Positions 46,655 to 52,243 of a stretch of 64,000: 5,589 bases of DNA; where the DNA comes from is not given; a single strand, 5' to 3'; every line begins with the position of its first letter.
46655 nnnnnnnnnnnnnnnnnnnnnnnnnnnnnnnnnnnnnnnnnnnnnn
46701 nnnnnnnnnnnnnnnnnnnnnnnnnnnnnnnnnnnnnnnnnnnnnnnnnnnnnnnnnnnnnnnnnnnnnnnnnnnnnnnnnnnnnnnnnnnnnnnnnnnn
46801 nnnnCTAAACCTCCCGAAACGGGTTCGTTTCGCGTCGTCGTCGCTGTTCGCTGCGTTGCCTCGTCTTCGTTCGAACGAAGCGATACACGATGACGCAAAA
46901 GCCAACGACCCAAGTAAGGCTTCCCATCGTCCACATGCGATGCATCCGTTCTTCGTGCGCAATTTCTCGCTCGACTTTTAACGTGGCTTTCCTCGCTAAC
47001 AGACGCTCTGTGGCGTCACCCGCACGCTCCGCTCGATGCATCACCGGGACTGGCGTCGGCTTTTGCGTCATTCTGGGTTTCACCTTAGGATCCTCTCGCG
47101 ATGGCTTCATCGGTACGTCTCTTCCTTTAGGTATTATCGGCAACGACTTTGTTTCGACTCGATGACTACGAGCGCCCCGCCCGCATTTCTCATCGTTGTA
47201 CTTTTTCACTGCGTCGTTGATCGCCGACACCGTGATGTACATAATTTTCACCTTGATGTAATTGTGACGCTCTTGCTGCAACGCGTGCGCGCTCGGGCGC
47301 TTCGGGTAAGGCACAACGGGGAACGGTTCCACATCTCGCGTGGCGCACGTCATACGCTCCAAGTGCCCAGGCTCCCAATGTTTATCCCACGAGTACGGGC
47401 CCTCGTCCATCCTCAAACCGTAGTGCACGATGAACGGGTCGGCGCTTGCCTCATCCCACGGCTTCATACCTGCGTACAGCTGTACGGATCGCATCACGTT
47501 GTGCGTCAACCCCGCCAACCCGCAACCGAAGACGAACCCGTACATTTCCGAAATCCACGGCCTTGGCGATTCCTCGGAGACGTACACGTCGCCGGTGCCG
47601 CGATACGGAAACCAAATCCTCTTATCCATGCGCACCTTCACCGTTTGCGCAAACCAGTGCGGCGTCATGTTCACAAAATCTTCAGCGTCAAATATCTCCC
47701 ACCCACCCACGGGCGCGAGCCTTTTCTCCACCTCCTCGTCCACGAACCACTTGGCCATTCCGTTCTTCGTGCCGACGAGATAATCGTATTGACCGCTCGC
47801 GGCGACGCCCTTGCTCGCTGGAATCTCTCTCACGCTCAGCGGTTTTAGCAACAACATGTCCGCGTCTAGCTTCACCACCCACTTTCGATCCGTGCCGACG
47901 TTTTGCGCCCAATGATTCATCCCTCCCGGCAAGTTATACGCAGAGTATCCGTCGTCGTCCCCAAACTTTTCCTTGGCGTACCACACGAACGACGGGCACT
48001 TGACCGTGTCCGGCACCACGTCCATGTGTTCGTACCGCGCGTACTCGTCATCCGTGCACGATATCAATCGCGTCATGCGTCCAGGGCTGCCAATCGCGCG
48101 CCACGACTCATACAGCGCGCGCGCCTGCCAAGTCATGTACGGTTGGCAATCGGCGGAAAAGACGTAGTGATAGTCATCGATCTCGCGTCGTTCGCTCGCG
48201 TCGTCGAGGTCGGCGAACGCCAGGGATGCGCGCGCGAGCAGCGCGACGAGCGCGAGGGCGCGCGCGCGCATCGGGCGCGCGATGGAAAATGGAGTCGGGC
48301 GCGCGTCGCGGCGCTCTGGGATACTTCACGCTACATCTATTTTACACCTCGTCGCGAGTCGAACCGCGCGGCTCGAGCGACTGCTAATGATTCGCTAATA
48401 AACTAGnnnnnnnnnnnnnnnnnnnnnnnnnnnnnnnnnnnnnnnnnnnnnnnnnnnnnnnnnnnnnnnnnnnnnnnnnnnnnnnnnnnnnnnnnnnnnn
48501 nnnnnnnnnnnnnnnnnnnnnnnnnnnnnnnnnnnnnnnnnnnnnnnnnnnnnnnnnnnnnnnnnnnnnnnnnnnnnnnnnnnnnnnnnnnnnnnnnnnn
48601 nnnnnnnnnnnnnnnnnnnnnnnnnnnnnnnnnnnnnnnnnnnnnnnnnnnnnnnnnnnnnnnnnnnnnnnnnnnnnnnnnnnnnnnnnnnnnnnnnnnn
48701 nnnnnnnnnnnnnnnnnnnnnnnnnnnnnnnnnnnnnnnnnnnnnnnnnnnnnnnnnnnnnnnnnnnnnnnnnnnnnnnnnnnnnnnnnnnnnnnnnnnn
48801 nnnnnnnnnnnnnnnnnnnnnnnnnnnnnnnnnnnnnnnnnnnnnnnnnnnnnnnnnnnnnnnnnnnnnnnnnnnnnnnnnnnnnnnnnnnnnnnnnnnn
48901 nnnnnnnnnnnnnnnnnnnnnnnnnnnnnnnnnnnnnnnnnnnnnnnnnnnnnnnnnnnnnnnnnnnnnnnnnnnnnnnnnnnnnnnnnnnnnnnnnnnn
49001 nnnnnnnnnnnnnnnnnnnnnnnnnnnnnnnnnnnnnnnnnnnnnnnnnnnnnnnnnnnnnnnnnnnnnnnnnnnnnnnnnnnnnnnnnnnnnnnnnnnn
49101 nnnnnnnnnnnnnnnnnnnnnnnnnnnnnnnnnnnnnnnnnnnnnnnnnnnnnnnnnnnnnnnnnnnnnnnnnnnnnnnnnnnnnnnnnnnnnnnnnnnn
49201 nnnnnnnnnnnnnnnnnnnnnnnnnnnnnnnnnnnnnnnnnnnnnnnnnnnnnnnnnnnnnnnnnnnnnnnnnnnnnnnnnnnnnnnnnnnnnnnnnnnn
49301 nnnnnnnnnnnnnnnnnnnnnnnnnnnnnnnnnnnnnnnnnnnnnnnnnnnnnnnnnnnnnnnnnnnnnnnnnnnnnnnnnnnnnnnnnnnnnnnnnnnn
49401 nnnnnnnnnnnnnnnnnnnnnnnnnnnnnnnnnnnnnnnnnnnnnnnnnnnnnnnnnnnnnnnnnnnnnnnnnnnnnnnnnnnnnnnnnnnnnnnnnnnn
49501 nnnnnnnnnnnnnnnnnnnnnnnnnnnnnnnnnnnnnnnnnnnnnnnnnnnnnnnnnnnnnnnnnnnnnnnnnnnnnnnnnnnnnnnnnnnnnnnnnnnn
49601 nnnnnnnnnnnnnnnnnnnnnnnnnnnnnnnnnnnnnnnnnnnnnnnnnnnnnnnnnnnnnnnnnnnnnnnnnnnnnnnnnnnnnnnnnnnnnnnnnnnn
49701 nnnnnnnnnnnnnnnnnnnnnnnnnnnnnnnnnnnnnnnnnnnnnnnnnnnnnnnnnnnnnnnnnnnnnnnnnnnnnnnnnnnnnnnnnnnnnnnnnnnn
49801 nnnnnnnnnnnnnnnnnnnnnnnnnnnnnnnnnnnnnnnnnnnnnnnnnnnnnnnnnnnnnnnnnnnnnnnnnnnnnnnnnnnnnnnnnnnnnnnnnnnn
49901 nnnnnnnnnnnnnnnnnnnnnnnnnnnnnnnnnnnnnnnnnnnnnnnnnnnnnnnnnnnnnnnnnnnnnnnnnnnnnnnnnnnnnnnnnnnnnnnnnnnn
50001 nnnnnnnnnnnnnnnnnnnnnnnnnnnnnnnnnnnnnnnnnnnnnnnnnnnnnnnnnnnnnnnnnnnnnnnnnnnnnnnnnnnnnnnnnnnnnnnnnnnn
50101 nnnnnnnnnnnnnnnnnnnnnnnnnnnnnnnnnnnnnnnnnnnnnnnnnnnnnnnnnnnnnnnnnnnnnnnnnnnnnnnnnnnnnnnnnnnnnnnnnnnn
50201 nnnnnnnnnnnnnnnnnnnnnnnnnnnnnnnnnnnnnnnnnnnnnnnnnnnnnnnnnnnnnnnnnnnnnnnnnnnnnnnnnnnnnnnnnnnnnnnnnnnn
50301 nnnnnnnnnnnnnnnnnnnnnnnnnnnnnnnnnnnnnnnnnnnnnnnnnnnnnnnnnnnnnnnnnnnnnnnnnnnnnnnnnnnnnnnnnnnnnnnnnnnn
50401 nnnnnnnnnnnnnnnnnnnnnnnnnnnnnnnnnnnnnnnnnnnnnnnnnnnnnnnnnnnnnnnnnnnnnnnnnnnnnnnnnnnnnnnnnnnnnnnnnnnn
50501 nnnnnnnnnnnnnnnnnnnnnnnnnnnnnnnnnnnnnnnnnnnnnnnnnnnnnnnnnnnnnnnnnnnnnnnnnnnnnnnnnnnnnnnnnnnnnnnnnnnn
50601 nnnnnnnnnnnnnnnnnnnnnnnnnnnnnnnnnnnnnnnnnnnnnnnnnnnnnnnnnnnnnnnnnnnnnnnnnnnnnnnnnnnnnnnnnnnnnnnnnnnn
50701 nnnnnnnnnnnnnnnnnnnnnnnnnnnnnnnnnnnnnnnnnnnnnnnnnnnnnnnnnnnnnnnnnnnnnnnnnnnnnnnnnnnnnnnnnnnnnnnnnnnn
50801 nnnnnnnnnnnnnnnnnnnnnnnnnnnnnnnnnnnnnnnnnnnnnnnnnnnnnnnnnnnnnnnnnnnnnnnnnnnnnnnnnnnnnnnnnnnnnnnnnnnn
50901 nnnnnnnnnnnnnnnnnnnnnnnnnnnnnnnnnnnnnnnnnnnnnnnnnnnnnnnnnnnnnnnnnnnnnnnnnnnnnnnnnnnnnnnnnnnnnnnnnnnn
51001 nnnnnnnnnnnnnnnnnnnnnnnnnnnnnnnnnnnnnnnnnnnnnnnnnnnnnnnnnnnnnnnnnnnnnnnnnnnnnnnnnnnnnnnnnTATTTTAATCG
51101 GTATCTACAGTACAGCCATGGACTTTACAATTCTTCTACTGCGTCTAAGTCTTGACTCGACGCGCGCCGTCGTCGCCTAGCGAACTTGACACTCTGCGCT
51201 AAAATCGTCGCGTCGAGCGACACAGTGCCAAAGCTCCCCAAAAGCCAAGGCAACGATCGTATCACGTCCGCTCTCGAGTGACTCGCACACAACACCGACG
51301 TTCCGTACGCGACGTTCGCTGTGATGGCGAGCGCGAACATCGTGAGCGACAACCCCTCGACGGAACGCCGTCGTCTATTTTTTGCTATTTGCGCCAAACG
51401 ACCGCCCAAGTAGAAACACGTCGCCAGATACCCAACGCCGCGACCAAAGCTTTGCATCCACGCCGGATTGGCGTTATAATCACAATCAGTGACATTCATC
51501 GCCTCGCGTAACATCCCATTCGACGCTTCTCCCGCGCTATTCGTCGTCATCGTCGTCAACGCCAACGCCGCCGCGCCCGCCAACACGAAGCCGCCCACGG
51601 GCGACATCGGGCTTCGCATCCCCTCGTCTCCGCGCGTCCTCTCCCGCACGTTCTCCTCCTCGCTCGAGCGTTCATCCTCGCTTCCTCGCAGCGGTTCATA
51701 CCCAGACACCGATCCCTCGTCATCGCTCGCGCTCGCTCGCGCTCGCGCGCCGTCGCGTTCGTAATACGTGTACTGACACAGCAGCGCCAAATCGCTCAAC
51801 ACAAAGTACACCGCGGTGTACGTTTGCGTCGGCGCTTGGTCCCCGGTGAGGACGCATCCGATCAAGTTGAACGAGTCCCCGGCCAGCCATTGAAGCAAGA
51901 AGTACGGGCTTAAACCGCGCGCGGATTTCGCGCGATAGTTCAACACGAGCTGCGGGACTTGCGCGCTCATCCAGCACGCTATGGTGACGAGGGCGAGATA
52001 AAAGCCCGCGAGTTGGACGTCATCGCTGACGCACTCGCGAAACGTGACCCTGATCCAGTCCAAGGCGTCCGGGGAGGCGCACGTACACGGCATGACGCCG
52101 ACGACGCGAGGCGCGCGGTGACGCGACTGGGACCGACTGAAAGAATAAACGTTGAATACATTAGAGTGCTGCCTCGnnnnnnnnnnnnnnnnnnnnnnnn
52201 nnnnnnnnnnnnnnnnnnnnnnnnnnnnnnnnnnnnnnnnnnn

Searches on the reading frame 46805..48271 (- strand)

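Call 12: search_protein_families(library=pfam, proteins=[window:46805-48271:-], max_evalue=0.001)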
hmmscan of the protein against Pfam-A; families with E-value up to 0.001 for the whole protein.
window:46805-48271:- (488 aa): 1 family
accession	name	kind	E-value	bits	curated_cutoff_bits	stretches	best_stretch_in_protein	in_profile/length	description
PF23452.1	HPAT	-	1.8e-12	47.7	23.9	1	34-288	1-245/307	Hydroxyproline O-arabinosyltransferase family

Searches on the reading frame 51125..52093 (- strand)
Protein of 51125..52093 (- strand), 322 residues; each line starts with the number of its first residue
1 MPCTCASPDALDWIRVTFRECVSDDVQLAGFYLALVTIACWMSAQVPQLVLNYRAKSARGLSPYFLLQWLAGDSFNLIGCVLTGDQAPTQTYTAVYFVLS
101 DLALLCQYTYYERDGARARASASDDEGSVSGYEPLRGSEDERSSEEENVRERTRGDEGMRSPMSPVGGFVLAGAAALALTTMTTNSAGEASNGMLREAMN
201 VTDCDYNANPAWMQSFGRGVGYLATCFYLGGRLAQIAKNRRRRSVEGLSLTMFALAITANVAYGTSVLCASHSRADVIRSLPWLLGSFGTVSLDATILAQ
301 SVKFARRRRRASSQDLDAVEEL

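Call 60: search_protein_families(library=pfam, proteins=[window:51125-52093:-], max_evalue=0.001)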
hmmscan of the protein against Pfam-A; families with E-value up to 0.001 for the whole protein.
window:51125-52093:- (322 aa): 1 family
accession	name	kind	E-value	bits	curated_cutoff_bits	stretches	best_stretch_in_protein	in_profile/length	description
PF04193.19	PQ-loop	-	8e-32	109.2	22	2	30-85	2-57/61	PQ loop repeat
